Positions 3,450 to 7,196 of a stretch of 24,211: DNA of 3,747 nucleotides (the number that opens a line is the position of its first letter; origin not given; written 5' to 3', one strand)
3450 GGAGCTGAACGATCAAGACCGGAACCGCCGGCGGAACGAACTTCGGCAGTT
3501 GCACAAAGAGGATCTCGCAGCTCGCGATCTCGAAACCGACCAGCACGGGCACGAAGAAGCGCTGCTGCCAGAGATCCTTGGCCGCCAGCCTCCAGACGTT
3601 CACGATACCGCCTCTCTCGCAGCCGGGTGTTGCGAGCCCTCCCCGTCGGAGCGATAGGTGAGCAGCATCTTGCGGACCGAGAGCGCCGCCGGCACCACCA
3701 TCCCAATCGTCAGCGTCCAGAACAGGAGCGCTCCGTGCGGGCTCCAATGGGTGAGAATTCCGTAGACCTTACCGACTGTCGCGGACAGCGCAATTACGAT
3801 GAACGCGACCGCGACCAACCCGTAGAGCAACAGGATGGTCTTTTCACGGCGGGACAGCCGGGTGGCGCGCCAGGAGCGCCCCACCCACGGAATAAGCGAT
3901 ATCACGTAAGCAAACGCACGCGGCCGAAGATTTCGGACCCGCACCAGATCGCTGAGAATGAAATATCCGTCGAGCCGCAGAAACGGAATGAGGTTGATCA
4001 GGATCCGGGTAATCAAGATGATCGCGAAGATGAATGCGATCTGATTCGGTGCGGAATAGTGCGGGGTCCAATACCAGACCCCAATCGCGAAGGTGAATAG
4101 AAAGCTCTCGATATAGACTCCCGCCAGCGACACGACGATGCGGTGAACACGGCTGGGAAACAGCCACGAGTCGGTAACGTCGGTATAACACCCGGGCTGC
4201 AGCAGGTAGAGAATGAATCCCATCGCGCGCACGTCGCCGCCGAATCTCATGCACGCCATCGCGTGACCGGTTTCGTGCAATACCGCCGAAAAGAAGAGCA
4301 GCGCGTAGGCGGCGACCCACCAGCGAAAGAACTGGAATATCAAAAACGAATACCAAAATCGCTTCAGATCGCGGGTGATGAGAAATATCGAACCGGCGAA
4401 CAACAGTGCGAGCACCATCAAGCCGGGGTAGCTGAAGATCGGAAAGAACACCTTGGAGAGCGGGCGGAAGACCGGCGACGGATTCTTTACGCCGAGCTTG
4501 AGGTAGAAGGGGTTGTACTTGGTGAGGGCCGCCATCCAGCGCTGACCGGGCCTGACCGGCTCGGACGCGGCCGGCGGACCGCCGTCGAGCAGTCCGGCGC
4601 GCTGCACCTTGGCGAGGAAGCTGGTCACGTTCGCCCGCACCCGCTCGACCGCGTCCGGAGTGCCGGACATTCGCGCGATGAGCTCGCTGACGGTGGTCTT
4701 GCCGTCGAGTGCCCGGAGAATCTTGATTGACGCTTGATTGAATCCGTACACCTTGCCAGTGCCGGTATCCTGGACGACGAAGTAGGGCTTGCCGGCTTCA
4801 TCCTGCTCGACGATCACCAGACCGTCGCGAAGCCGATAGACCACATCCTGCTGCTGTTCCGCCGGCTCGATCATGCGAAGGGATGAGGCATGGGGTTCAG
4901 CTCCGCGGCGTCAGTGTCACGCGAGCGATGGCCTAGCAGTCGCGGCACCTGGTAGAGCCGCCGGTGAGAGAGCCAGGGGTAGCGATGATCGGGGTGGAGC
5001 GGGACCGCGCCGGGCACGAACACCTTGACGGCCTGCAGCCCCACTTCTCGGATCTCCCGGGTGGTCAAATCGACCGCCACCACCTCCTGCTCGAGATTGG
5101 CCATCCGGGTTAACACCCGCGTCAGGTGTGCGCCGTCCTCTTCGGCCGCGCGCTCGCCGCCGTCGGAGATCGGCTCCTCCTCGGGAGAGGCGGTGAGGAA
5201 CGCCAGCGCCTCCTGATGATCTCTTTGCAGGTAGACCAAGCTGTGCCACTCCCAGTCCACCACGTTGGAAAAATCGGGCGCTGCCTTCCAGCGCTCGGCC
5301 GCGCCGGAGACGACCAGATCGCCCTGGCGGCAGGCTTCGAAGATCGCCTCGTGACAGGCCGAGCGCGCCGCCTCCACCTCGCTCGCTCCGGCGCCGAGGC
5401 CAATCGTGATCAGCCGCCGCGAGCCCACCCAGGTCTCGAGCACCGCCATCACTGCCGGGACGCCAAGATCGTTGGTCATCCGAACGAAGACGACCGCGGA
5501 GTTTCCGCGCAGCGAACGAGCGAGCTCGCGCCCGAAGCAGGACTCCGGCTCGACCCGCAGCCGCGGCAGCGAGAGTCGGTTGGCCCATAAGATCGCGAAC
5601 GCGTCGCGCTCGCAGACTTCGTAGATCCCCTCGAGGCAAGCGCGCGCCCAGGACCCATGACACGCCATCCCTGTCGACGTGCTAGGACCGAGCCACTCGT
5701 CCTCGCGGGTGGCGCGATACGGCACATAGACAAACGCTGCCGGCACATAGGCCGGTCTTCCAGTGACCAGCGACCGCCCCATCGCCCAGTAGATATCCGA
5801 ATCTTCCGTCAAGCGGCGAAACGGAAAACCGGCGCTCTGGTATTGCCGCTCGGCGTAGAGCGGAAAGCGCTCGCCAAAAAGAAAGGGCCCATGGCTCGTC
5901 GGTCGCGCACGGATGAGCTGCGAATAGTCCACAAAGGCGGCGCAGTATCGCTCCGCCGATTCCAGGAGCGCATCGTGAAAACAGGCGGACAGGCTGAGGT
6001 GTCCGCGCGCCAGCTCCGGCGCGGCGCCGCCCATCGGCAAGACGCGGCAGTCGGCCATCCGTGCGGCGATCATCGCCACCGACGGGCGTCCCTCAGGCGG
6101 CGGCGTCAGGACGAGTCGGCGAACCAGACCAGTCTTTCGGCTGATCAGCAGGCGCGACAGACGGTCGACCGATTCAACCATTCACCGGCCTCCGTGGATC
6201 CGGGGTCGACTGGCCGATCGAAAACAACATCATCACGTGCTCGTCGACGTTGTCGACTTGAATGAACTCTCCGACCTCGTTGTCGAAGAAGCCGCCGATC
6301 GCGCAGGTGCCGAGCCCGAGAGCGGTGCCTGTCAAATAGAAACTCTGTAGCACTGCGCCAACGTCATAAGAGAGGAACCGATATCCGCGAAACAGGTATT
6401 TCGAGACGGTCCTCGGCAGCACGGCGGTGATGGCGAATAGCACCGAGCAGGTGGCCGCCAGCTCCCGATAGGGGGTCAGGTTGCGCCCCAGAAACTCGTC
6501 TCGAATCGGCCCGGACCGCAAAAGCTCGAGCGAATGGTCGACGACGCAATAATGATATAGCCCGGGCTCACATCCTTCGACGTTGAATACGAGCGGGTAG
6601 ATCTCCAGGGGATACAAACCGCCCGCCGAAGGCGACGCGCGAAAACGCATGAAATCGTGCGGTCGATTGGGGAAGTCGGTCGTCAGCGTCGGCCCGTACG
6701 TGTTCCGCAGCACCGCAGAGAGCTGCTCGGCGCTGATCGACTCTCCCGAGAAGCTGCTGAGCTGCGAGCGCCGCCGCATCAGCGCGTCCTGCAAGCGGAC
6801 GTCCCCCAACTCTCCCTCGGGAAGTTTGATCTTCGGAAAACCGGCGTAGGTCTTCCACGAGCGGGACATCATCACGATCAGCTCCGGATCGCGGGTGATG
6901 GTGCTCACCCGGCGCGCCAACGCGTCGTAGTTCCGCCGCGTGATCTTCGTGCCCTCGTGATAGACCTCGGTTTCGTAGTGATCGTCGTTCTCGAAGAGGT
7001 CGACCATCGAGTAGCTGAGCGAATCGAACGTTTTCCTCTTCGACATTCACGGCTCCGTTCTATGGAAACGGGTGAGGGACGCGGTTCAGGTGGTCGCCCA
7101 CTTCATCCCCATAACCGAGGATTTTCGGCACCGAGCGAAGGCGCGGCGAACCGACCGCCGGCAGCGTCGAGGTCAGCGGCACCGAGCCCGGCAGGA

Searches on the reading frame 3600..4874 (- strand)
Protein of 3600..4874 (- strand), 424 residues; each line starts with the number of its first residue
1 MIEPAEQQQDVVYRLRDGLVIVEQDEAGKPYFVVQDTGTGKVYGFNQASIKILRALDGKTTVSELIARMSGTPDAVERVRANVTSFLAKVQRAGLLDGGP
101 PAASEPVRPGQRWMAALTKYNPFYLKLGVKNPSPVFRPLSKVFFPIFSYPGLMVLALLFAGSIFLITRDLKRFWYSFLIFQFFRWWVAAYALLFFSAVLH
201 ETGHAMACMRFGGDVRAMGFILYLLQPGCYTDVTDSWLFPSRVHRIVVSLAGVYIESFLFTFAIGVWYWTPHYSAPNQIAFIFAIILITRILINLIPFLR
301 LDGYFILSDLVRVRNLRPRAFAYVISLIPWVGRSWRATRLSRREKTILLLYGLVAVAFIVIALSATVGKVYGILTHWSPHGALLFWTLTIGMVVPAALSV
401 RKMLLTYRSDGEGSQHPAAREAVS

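Call 6: search_protein_families(library=pfam, proteins=[window:3600-4874:-], max_evalue=0.01)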
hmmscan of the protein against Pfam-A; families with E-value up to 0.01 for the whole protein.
window:3600-4874:- (424 aa): 2 families
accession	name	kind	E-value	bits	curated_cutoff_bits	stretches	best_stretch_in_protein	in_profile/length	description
PF05402.18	PqqD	-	1.4e-09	38.6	23.4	1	33-96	3-67/67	Coenzyme PQQ synthesis protein D (PqqD)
PF02163.28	Peptidase_M50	-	3e-08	33.7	27.2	1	190-264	3-96/221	Peptidase family M50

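Call 8: search_protein_families(library=ncbifam, proteins=[window:3600-4874:-], max_evalue=0.01)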
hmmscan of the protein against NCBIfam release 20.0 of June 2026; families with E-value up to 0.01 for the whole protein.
window:3600-4874:- (424 aa): 5 families
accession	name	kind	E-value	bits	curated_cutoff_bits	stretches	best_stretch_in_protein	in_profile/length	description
NF041824.1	daptide_HExxH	equivalog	9.9e-57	192.8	300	1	20-404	8-376/379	daptide biosynthesis intramembrane metalloprotease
NF058609.1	RiPP_HExxH_LiaK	equivalog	1.4e-09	38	225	1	179-313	84-214/246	YydH/LiaK family epipeptide maturation metalloprotease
TIGR04248.1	SCM_PqqD_rel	equivalog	3.8e-05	23.8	100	1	33-94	17-79/84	SynChlorMet cassette protein ScmD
TIGR03859.1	PQQ_PqqD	equivalog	7e-05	22.6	46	1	40-96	24-80/81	pyrroloquinoline quinone biosynthesis peptide chaperone PqqD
NF050149.1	RiPP_bind_ApyI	equivalog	0.0037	16.6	200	1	19-86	185-252/260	RiPP maturation protein ApyI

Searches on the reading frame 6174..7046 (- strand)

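Call 6: search_protein_families(library=pfam, proteins=[window:6174-7046:-], max_evalue=0.01)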
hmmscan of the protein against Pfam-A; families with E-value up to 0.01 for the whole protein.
window:6174-7046:- (290 aa): 1 family
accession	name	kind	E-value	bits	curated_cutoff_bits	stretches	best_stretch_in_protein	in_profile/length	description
PF00881.29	Nitroreductase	-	3.5e-19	70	23.5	1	90-278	2-166/167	Nitroreductase family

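Call 8: search_protein_families(library=ncbifam, proteins=[window:6174-7046:-], max_evalue=0.01)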
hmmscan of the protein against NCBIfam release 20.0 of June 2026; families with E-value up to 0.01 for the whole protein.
window:6174-7046:- (290 aa): 3 families
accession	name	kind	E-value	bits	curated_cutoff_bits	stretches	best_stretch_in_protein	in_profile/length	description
TIGR03605.1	antibiot_sagB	domain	2.2e-41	141.3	78.4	1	106-278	2-172/173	SagB family peptide dehydrogenase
TIGR04511.1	SagB_rel_DH_2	exception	1.9e-25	89.8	240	1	72-280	163-369/380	putative peptide maturation dehydrogenase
NF047509.1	Rv3131_FMN_oxido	subfamily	0.0039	16.7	199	0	229-288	248-315/319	Acg family FMN-binding oxidoreductase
